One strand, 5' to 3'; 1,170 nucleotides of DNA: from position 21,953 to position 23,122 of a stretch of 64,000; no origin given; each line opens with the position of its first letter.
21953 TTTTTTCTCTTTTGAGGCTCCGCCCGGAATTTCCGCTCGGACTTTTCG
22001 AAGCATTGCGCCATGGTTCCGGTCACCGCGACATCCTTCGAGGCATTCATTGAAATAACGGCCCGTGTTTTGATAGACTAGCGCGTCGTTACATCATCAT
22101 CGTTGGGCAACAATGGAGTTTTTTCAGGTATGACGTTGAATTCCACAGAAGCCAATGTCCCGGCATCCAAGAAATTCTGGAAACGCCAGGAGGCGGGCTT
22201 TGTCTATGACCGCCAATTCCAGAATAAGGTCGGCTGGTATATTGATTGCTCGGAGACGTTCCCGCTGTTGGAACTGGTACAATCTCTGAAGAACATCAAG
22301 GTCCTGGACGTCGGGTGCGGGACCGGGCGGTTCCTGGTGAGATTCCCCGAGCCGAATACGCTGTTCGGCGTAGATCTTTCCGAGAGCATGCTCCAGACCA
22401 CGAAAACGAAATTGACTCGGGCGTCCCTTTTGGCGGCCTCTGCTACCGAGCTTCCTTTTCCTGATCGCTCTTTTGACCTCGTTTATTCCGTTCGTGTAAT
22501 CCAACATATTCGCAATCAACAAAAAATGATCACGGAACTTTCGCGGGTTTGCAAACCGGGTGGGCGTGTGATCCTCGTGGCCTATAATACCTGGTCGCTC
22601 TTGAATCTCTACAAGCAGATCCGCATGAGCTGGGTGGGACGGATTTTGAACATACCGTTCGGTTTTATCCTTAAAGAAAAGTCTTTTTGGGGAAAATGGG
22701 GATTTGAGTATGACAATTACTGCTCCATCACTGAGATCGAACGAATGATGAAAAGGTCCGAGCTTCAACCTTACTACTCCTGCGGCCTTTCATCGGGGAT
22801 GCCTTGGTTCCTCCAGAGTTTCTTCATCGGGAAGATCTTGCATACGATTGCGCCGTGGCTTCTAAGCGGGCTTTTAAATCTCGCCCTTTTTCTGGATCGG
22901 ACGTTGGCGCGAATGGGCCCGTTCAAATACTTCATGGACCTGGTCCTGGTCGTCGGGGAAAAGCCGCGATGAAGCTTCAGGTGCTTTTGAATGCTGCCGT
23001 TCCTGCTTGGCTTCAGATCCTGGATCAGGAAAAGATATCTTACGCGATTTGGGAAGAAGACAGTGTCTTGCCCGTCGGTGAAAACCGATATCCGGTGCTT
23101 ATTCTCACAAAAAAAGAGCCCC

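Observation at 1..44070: Three class B (B12-binding) radical SAM enzymes plus four class I methyltransferases imply an unusually heavily C- and O-methylated glycan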

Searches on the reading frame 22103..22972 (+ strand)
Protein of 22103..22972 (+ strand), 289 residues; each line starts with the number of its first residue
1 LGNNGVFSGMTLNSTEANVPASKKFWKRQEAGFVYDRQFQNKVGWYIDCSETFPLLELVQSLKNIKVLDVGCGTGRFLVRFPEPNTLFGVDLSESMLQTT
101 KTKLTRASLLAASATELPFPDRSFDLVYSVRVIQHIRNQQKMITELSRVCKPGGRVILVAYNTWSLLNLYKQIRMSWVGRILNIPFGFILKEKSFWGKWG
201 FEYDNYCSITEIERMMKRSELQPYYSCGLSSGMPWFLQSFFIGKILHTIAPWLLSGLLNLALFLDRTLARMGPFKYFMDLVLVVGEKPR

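Call 3: search_protein_families(library=pfam, proteins=[window:22103-22972:+], max_evalue=0.01)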
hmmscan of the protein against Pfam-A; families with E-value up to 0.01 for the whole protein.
window:22103-22972:+ (289 aa): 14 families
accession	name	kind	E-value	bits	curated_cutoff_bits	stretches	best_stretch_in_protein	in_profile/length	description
PF08241.18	Methyltransf_11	-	2.7e-24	86.1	21.2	1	68-158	1-95/95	Methyltransferase domain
PF13649.12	Methyltransf_25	-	9e-22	78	27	1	67-154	1-97/97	Methyltransferase domain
PF13847.12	Methyltransf_31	-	7.4e-19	68.3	27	1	63-162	3-113/145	Methyltransferase domain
PF08242.18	Methyltransf_12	-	1.3e-15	58.3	30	1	68-156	1-98/98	Methyltransferase domain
PF13489.12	Methyltransf_23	-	6.8e-14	52.4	27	1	61-175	20-134/164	Methyltransferase domain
PF01209.24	Ubie_methyltran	-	1.8e-13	50.8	20.1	1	59-178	43-170/233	ubiE/COQ5 methyltransferase family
PF03141.22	Methyltransf_29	-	7.9e-08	31.8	23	1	38-160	93-219/506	Putative S-adenosyl-L-methionine-dependent methyltransferase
PF08003.17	Methyltransf_9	-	4.8e-07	29.5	23.8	1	59-159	111-218/315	Protein of unknown function (DUF1698)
PF07021.18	MetW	-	5.6e-06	26.5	21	1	64-151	14-103/193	Methionine biosynthesis protein MetW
PF05219.18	DREV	-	0.00032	20.3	26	1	62-158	93-186/265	DREV methyltransferase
PF05148.21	Methyltransf_8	-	0.00041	20.7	27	1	26-157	35-155/219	Hypothetical methyltransferase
PF02353.26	CMAS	-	0.00088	19.1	27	1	65-162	64-168/273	Mycolic acid cyclopropane synthetase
PF03848.20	TehB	-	0.0046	16.9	20.4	0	56-160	23-134/193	Tellurite resistance protein TehB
PF05175.20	MTS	-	0.0077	16.3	23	0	55-163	23-143/170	Methyltransferase small domain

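Call 10: search_protein_families(library=ncbifam, proteins=[window:22103-22972:+], max_evalue=0.001)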
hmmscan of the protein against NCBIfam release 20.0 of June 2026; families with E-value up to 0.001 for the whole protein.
window:22103-22972:+ (289 aa): 37 families (the best 25 are shown)
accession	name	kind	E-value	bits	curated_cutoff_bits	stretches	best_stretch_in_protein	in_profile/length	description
TIGR02072.1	BioC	equivalog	4e-19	69.4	184.95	1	56-167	24-141/244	malonyl-ACP O-methyltransferase BioC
TIGR01934.1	MenG_MenH_UbiE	subfamily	5.5e-18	65.1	158.35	1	57-183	33-165/223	ubiquinone/menaquinone biosynthesis methyltransferase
NF045667.1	MTase_DVU1556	equivalog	9e-17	61.2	155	1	55-158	14-119/213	DVU_1556 family methyltransferase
NF007610.0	PRK10258.1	equivalog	9.9e-16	57.8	342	1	55-169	34-149/251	malonyl-ACP O-methyltransferase BioC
NF001241.0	PRK00216.1-2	equivalog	1.9e-15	57.1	327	1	63-176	51-164/231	demethylmenaquinone methyltransferase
NF001244.0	PRK00216.1-5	equivalog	3.8e-15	55.8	216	1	59-193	44-187/236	bifunctional demethylmenaquinone methyltransferase/2-methoxy-6-polyprenyl-1,4-benzoquinol methylase UbiE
NF041537.1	ArsM_AhpD_UU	exception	7.2e-15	54.6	510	1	63-159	76-181/345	arsenite methyltransferase/AhpD domain selenoprotein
NF001243.0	PRK00216.1-4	equivalog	1.7e-14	53.7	235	1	60-193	44-185/237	demethylmenaquinone methyltransferase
NF040539.1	AST_met_ArsM_2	exception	2.1e-14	54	240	1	47-162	40-167/262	putative arsinothricin biosynthesis methyltransferase ArsM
TIGR02752.1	MenG_heptapren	equivalog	2.8e-13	49.9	419.85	1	62-189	44-178/231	demethylmenaquinone methyltransferase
NF047649.1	MTase_UXPK_star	exception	4.4e-13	48.9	460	1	66-159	80-182/283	methyltransferase/UXPK-star double selenoprotein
NF045882.1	PLipidMtase_Leg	equivalog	9.9e-13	48.3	390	1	62-161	41-146/207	phospholipid N-methyltransferase PmtA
NF052510.1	methyltran_MpqE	exception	3.3e-12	46.3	335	1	57-162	40-155/234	methyl-plastoquinone biosynthesis methyltransferase MpqE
NF001240.0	PRK00216.1-1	equivalog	5.6e-12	45.2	378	1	63-163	63-173/251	bifunctional demethylmenaquinone methyltransferase/2-methoxy-6-polyprenyl-1,4-benzoquinol methylase UbiE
NF043040.1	corrin_prot_MT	hypoth_equivalog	9.9e-12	44.7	180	1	63-159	41-148/216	corrinoid protein-associated methyltransferase CpaM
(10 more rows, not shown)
